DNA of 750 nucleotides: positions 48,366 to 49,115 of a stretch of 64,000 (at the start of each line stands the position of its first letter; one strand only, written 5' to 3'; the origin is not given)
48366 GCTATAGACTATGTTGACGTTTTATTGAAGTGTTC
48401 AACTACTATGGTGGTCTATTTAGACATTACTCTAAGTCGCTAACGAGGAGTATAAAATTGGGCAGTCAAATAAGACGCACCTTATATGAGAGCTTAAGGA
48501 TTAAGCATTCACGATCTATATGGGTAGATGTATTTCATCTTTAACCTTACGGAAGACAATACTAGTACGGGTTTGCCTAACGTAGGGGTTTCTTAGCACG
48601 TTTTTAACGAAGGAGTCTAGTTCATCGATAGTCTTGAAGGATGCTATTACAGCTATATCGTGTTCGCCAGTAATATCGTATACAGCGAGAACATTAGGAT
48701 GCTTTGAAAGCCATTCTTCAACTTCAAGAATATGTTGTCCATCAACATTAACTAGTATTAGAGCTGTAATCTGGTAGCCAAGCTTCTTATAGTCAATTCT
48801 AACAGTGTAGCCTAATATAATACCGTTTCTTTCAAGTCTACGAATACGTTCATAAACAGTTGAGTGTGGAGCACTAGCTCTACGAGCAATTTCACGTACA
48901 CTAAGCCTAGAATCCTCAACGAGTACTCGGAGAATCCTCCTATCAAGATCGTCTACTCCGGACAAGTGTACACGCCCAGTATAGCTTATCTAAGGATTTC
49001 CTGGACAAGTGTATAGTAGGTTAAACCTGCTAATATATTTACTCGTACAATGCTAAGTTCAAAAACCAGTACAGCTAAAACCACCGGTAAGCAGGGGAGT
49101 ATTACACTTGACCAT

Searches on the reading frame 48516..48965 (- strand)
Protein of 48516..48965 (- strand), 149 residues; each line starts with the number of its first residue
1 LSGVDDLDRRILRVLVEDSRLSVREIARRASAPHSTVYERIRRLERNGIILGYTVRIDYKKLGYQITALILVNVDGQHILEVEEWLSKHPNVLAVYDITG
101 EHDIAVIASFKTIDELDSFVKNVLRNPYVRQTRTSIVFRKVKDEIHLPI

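Call 86: search_protein_families(library=padloc, proteins=[window:48516-48965:-], max_evalue=0.0001)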
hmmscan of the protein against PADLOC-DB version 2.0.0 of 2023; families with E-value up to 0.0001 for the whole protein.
window:48516-48965:- (149 aa): 4 families
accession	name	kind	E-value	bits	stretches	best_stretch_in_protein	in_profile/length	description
PDLC01858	CARF3--CARF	-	8.4e-08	30.4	1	4-51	142-188/204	-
PDLC01044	Csa3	-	1.6e-07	29.4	1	3-64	133-184/194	Type I-A associated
PDLC01434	CasR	-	7.8e-06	23.9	1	8-72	130-188/191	"CAS-I,CAS-II,CAS-III,CAS-IV,CAS-V,CAS-VI; associated_signaling"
PDLC01875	CARF3--CARF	-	9.2e-05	20.3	0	5-53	145-193/219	-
